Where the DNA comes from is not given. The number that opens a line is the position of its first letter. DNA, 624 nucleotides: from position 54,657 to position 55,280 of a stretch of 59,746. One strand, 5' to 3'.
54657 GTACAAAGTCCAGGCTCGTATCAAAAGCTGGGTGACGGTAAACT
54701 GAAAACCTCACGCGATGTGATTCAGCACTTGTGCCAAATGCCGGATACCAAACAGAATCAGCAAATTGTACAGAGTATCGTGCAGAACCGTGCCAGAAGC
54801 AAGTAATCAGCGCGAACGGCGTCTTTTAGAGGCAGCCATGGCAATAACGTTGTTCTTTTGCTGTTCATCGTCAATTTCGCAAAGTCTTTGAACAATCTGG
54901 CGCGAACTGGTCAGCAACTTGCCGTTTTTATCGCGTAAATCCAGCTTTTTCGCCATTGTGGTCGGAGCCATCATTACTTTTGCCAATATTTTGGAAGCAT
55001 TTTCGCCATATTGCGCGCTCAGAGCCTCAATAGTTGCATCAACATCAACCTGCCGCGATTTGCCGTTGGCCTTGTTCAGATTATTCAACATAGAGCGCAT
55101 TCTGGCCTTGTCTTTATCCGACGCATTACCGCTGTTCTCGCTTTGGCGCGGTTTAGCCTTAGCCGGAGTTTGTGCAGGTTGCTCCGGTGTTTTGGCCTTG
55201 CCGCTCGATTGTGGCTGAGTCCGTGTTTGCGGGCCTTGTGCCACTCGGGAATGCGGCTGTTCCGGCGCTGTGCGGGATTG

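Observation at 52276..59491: Four neighbouring proteins with unrelated enzymatic heads share one ~100-aa C-terminal module: candidate effector family with a common export/targeting domain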

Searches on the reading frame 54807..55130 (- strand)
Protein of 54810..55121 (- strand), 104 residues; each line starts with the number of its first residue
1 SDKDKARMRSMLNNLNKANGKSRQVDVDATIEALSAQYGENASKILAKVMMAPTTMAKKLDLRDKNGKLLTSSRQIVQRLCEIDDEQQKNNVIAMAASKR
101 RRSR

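Call 11: find_homologous_proteins(query=A2, max_evalue=0.001)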
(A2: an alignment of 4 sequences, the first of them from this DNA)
Query A2 (4 sequences) (104 aa, profile of the alignment): 3 proteins with E <= 0.001 among 174 candidates.
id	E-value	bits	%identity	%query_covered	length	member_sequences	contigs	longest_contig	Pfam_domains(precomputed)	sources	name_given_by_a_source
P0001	6.5e-21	92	39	79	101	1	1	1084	-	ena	-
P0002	1.2e-20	91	33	91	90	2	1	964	-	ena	-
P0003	1.1e-18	85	32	91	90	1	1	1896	-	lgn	-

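Call 16: find_encoding_contigs(protein=P0001, flank=10000)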
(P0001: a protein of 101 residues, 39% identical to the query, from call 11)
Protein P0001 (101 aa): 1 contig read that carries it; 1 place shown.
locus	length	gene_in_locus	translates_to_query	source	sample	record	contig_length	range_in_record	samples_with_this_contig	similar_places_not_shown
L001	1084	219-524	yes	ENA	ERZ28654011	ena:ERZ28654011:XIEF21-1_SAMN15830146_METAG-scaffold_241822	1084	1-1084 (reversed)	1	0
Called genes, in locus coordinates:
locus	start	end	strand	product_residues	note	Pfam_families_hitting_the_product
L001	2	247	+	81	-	?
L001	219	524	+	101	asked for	-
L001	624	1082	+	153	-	?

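Call 17: find_encoding_contigs(protein=P0003, flank=10000)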
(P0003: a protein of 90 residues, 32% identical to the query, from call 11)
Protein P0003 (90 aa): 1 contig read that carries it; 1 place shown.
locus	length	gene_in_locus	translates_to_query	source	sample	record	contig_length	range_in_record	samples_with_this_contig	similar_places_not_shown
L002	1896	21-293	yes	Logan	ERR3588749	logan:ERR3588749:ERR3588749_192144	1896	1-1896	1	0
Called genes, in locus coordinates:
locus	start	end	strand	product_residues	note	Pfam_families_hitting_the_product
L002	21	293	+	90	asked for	-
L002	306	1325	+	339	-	PF04055:Radical_SAM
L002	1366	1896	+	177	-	?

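Call 18: search_dna_similar(query=window:54810-55121:-, collection=phages, mode=protein, max_evalue=1)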
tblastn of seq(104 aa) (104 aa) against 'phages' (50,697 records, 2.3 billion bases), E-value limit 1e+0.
No match.

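Call 19: search_dna_similar(query=window:54810-55121:-, collection=plasmids, mode=protein, max_evalue=1)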
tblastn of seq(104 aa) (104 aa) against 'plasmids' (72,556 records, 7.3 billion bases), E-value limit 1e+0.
No match.

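Call 20: find_related_loci(query=A2, collection=genome_contigs, flank=10000)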
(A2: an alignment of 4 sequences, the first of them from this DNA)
Query A2 (104 aa) in genome_contigs; peptide patterns used: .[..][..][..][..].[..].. (x = any residue, [..] = any of these).
35 stretches matched a pattern; 3 encode a relative of the query (tblastn E <= 1e-3); 3 distinct loci.
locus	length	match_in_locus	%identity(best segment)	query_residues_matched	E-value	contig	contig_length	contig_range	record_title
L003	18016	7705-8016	88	1-104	8e-61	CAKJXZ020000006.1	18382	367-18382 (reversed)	Proteobacteria bacterium isolate MAG-R073 genome assembly, contig: k141_284866, whole genome shotgun sequence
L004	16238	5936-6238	68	1-98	2e-43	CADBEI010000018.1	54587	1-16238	MAG: uncultured proteobacterium isolate RUG13901 genome assembly, contig: RUG13901_asm_18, whole genome shotgun sequence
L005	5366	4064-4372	53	1-103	2e-35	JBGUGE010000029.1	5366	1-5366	MAG: Alphaproteobacteria bacterium isolate ruminal_MAG_381 ruminal_MAG_381_contig_0029, whole genome shotgun sequence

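Call 22: search_protein_representatives(alignment_id=A2)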
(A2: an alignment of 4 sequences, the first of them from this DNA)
Query: 4 sequences, 103 profile positions. Proteins with E-value up to 0.001 (for the whole library): 51; up to 1e-10: 23; up to 1e-30: 8. The best 51 are listed.
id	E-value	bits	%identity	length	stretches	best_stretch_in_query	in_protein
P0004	4.7e-46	171.1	-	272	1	1-103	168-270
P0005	6.1e-46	170.8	-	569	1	1-102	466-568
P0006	2.8e-44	165.4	-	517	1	1-103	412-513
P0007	1.7e-37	143.6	-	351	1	4-101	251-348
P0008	1.5e-35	137.4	-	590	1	1-102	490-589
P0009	2.2e-34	133.7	-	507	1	2-103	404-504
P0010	3.6e-34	132.9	-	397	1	3-101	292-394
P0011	8.7e-32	125.3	-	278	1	1-103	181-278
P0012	8.8e-30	118.9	-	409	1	1-101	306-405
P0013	7.1e-28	112.7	-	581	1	1-100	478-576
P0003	3.5e-19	84.8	-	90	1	8-100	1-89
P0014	4.7e-18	81.2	-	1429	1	2-100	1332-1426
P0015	7.9e-18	80.5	-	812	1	1-91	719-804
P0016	1.3e-17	79.8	-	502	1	3-100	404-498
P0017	4.2e-16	74.9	-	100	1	15-100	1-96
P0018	6.8e-16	74.3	-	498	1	2-94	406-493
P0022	5.7e-12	61.7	-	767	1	4-91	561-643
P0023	1.0e-11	60.8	-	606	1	4-98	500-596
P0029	6.3e-10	55.1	-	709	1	1-91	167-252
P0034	3.2e-09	52.8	-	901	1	1-90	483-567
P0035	2.7e-08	49.9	-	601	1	7-98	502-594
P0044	8.7e-06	41.8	-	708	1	8-102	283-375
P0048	1.1e-04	38.3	-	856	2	31-95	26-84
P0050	3.6e-04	36.6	-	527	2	28-92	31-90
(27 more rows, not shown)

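Call 29: find_homologous_proteins(query=A3, max_evalue=0.001)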
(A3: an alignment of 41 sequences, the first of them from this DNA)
Query A3 (41 sequences) (104 aa, profile of the alignment): 4 proteins with E <= 0.001 among 259 candidates.
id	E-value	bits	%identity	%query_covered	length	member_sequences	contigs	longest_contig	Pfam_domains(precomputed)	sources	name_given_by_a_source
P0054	5.0e-31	124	33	89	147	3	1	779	-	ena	-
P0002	1.2e-30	123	33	91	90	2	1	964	-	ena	-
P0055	4.0e-17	80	25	49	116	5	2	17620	-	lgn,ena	-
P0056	2.0e-13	68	55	19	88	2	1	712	-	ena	-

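Call 34: find_encoding_contigs(protein=P0055, flank=10000)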
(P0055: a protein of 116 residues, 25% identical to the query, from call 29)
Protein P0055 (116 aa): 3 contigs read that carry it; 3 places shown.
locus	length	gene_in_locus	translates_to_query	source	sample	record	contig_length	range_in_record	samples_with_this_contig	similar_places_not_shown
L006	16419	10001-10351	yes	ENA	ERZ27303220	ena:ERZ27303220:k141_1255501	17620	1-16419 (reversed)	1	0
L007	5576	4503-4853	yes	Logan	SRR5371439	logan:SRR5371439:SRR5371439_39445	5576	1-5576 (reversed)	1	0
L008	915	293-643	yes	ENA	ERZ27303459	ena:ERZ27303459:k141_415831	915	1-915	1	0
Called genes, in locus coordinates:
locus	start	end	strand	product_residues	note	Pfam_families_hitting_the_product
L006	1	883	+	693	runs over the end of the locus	?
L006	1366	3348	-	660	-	PF00270:DEAD (weak), PF04851:ResIII, PF17757:UvrB_inter, PF27431:UvrB_3rd, PF00271:Helicase_C, PF12344:UvrB, PF02151:UVR (weak)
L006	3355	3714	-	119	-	-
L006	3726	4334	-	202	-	-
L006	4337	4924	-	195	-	PF25084:LbH_EIF2B (faint), PF25087:GMPPB_C (weak), PF00132:Hexapep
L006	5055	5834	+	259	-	PF02129:Peptidase_S15 (weak), PF00561:Abhydrolase_1 (weak), PF20408:Abhydrolase_11 (weak), PF12146:Hydrolase_4 (faint), PF00326:Peptidase_S9 (faint)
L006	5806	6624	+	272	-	PF10502:Peptidase_S26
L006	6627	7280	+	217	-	PF14622:Ribonucleas_3_3, PF00636:Ribonuclease_3, PF00035:dsrm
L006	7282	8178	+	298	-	PF00350:Dynamin_N (faint), PF01926:MMR_HSR1, PF02421:FeoB_N, PF03193:RsgA_GTPase (faint), PF10662:PduV-EutP (faint), PF00009:GTP_EFTU, PF07650:KH_2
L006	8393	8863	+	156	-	PF00572:Ribosomal_L13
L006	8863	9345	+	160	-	PF00380:Ribosomal_S9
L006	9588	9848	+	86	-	PF10073:GapR_DNA-bd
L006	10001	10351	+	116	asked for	-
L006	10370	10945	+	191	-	-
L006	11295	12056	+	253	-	PF00583:Acetyltransf_1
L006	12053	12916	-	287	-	PF24827:AstE_AspA_cat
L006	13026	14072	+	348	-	PF10110:GPDPase_memb (weak)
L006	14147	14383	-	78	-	-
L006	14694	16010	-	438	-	PF01595:CNNM, PF00571:CBS, PF03471:CorC_HlyC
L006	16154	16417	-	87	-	?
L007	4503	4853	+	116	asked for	-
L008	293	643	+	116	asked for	-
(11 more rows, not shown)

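Call 37: search_protein_families(library=pfam, proteins=[P0014, P0018, P0022, P0023, P0029, P0034, P0035, P0044, P0048, P0050], max_evalue=0.01)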
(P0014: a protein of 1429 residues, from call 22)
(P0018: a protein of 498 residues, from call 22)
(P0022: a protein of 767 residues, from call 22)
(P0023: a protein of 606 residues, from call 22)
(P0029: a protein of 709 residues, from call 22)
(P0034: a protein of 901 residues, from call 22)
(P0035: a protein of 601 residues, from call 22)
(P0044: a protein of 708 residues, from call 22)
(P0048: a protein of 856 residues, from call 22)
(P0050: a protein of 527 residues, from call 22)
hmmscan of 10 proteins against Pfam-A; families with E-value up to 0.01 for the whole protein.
P0014 (1429 aa): 0 families

P0018 (498 aa): 0 families

P0022 (767 aa): 0 families

P0023 (606 aa): 1 family
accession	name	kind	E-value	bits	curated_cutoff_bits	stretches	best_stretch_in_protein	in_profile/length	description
PF00959.24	Phage_lysozyme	-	2.3e-13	51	22.3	1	20-152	3-122/125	Phage lysozyme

P0029 (709 aa): 0 families

P0034 (901 aa): 0 families

P0035 (601 aa): 0 families

P0044 (708 aa): 0 families

P0048 (856 aa): 0 families

P0050 (527 aa): 2 families
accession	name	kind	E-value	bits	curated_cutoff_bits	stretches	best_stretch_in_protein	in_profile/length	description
PF16901.10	DAO_C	-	7.8e-06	26.2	31.4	0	16-76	15-76/126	C-terminal domain of alpha-glycerophosphate oxidase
PF14490.11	HHH_RecD2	-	0.004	17.5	27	0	156-195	5-44/92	ATP-dependent RecD2 DNA helicase HHH domain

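Call 39: predict_structure(alignment_id=A4)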
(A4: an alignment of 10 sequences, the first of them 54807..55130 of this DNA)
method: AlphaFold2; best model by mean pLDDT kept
length: 107 residues; sequences in the alignment: 10
mean_pLDDT: 84.6   pTM: 0.75
mean pLDDT of the five models: 84.6, 83.0, 82.6, 81.4, 80.8
residues with pLDDT >= 90: 29; 70-90: 69; 50-70: 5; < 50: 4
segments of 3 or more residues with pLDDT < 50: 104-107
pLDDT, mean of each block of 10 residues (from residue 1): 84 91 80 91 90 88 85 89 87 84 50
secondary structure, 60 per line:
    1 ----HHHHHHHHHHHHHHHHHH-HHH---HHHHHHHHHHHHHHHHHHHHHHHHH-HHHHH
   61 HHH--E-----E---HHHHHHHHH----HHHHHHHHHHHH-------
elements in order: H5-22 H30-54 H56-63 H76-84 H89-100

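Call 42: fold_search(model_id=the predicted structure, library=pdb)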
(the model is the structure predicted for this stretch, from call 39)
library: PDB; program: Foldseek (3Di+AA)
matches with E <= 10: 55; with E <= 0.001: 0
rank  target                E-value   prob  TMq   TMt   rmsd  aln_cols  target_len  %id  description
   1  6oqd                  2.3e+00  0.05  0.21  0.17  12.6       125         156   10  Crystal structure of Mcl1 with inhibitor 8 (released 2019-05-15)
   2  9y59_A                3.7e+00  0.12  0.39  0.29   5.8       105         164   14  Crystal structure of CSD20f3B, a designed switching binder to CSD20f3A (released 2025-09-17)
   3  9pw6_B                3.7e+00  0.04  0.22  0.18  12.4       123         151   10  Myeloid cell leukemia-1 (Mcl-1) complexed with compound 8 (released 2025-09-17)
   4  4z2u_A                4.2e+00  0.03  0.21  0.06  19.3        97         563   15  Crystal Structure of 2-hydroxybiphenyl 3-monooxygenase R242Q from Pseudomonas azelaica (released 2015-08-19)
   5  2kx9_MODEL_1_A        4.7e+00  0.05  0.28  0.07  13.1       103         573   16  Solution Structure of the Enzyme I dimer Using Residual Dipolar Couplings and Small Angle X-Ray Scattering (released 2010-09-15)
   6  6ne5_D                4.7e+00  0.03  0.22  0.17  12.8       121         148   12  Discovery of Potent Myeloid Cell Leukemia-1 (Mcl-1) Inhibitors that Demonstrate in vivo Activity in Mouse Xenograft Mo (released 2019-04-17)
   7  4zbf_D                4.7e+00  0.03  0.20  0.16  13.2       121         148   12  Mcl-1 complexed with small molecules (released 2015-04-29)
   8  6udy_B                5.0e+00  0.03  0.22  0.17  12.3       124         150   10  X-ray co-crystal structure of compound 5 with Mcl-1 (released 2019-12-11)
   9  4zbi_A                5.0e+00  0.03  0.21  0.17  12.9       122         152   10  Mcl-1 complexed with small molecules (released 2015-04-29)
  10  9y59_F                5.6e+00  0.09  0.39  0.29   6.1       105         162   14  Crystal structure of CSD20f3B, a designed switching binder to CSD20f3A (released 2025-09-17)
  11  9ugp_A                5.9e+00  0.03  0.22  0.18  13.0       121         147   12  Crystal structure of MCL-1 in complex with HRK BH3 (released 2025-05-21)
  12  6u63_B                6.3e+00  0.02  0.20  0.18  13.1       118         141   12  Mcl-1 bound to compound 17 (released 2020-03-04)
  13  6qyp                  6.3e+00  0.02  0.21  0.17  11.9       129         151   10  Structure of Mcl-1 in complex with compound 13 (released 2019-08-07)
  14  8dp5_A                6.3e+00  0.02  0.20  0.11  10.7       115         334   12  Structure of the PEAK3/14-3-3 complex (released 2023-06-28)
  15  5tzq_A                6.3e+00  0.02  0.18  0.16  13.7       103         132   14  Crystal Structure of FPV039:Bmf BH3 complex (released 2017-05-03)
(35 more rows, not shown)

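Call 44: search_solved_structures(query=A3, max_evalue=10)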
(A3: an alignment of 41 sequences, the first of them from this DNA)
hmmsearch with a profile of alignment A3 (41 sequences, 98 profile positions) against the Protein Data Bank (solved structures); distinct sequences matched with E-value up to 10: 14.
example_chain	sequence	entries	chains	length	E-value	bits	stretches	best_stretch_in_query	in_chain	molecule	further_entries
5it7_RR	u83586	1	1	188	0.49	13.4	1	57-96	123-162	KLLA0E12453p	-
6uz7_AR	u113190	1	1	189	0.5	13.4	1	57-96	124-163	KLLA0E12453p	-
6mq4_A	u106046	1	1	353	0.7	12.9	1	19-76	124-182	cellulase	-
8i9x_LR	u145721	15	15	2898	0.71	12.9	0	54-88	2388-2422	Ribosomal protein L19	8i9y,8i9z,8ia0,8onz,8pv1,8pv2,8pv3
3ife_A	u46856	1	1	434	0.72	12.9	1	4-45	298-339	Peptidase T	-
3zii_A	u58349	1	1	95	0.81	12.8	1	48-88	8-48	CELL DIVISION PROTEIN SEPF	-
3zih_A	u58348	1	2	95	1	12.4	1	48-87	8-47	CELL DIVISION PROTEIN SEPF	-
8hzt_A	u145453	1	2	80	1.1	12.3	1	49-87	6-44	Cell division protein SepF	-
8hzq_A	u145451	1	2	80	1.1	12.3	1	49-87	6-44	Cell division protein SepF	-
4yzp_A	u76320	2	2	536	1.5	11.9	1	28-58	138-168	Cellulose hydrolase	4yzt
4u3a_A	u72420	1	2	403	1.9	11.6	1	27-55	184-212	Endoglucanase H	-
4u5i_A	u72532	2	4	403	1.9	11.6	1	27-55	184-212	Endoglucanase H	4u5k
5byw_A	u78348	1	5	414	1.9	11.5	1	27-55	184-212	Endoglucanase H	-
9vke_A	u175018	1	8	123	2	11.5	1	15-93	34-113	De novo designed zinc hydrolase 11-7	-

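Call 46: fold_search(model_id=the predicted structure, library=viral)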
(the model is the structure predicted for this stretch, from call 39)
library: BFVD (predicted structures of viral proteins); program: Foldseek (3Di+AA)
matches with E <= 10: 81; with E <= 0.001: 0
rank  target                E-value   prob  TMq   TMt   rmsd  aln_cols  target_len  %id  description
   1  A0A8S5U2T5            8.2e-01  0.08  0.21  0.09  13.6       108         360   17  Tail tape measure (Fragment) [Siphoviridae sp. ctXWf36]
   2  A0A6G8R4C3            1.2e+00  0.44  0.52  0.22   5.6       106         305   16  (no name in the UniProt tables at hand)
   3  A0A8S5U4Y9            1.4e+00  0.10  0.26  0.16  14.1        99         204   13  Terminase small subunit [Siphoviridae sp. ctRSW19]
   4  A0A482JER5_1          1.7e+00  0.06  0.20  0.05  11.8        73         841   14  (no name in the UniProt tables at hand)
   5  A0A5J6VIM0            1.8e+00  0.05  0.22  0.04  15.3       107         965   17  Uncharacterized protein [Megaviridae environmental sample]
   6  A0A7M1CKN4            2.3e+00  0.05  0.21  0.18  11.2        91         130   19  (no name in the UniProt tables at hand)
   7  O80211                2.3e+00  0.04  0.23  0.04  10.3       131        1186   14  Tail protein [Methanobacterium phage psiM2]
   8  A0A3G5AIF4            2.4e+00  0.06  0.25  0.18  11.7       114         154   17  Uncharacterized protein [Solumvirus sp.]
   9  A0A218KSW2            2.7e+00  0.07  0.28  0.26  10.1       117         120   11  (no name in the UniProt tables at hand)
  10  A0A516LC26            3.1e+00  0.04  0.22  0.20  14.7        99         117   11  (no name in the UniProt tables at hand)
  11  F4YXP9                3.1e+00  0.04  0.22  0.11  15.2       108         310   18  DUF6456 domain-containing protein [Roseobacter phage RDJL Phi 1]
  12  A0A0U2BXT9            3.3e+00  0.06  0.29  0.08   8.3       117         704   14  Tail tape measure-like protein [Paracoccus phage Shpa]
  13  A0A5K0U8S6            3.5e+00  0.05  0.25  0.18  13.1       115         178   11  Uncharacterized protein (Fragment) [Yasminevirus sp. GU-2018]
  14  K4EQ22                3.7e+00  0.06  0.23  0.13   6.6        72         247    6  39K/PP31 [Epinotia aporema granulovirus]
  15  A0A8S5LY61            3.7e+00  0.06  0.31  0.20  18.8       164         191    8  Replisome organizer protein [Siphoviridae sp. ctXPH7]
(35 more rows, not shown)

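Call 54: find_related_loci(query=A2, collection=viral_contigs, flank=10000)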
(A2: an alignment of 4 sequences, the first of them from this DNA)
Query A2 (104 aa) in viral_contigs; peptide patterns used: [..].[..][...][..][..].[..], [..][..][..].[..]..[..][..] (x = any residue, [..] = any of these).
118 stretches matched a pattern, but none encodes a relative of the query by tblastn (E <= 1e-3).

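Call 94: search_protein_families(library=pfam, alignment_id=A3, max_evalue=10)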
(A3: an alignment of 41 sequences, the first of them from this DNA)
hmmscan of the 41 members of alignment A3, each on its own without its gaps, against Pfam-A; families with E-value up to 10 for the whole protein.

A. member 1, seq(104 aa): 2 families
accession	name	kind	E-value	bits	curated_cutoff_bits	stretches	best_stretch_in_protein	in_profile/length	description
PF20741.3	GKRP-like_C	-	0.037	15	27.7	1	60-92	5-37/100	C-terminal lid domain of glucokinase regulatory protein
PF19342.4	MGP3_C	-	0.16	12.4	25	1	34-98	4-70/113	MGP3 C-terminal domain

B. families by the number of members that match (of 41 scanned): 57 families (the first 25 are shown)
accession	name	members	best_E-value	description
PF16901.10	DAO_C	9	0.012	C-terminal domain of alpha-glycerophosphate oxidase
PF03469.19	XH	4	0.038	XH domain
PF19342.4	MGP3_C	3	0.11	MGP3 C-terminal domain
PF25568.1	AAA_lid_At3g28540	2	0.08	At3g28540-like, AAA+ ATPase lid domain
PF04703.18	FaeA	2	0.082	FaeA-like protein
PF24617.1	POF1B_HlH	2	0.16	POF1B helix-loop-helix domain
PF14453.12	ThiS-like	2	0.16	ThiS-like ubiquitin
PF11701.14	UNC45-central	1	0.002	Myosin-binding striated muscle assembly central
PF12347.13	HJURP_C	1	0.0047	Holliday junction regulator protein family C-terminal repeat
PF04395.17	Poxvirus_B22R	1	0.0049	Poxvirus B22R protein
PF25792.1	BREX_BrxC_helical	1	0.006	BREX ATP-binding protein BrxC alpha helical domain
PF19777.4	DUF6263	1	0.0085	Family of unknown function (DUF6263)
PF12844.13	HTH_19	1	0.0089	Helix-turn-helix domain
PF13610.12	DDE_Tnp_IS240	1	0.011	DDE domain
PF20933.2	HpHbR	1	0.013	Haptoglobin-hemoglobin receptor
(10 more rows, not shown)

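Call 98: search_solved_structures(query=P0022, max_evalue=1)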
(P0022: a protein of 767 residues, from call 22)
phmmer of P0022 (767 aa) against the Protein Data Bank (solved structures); distinct sequences matched with E-value up to 1: 3.
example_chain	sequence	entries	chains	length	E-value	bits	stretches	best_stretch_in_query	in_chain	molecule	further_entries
9yoy_A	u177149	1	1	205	0.29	13.1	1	344-440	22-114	HC12 C103A complex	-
9yoz_A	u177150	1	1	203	0.35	12.8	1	344-407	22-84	HC12 WT complex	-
4cq4_A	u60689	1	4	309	0.58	12.1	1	228-262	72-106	ENGINEERED VERSION OF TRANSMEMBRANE RECEPTOR AF1503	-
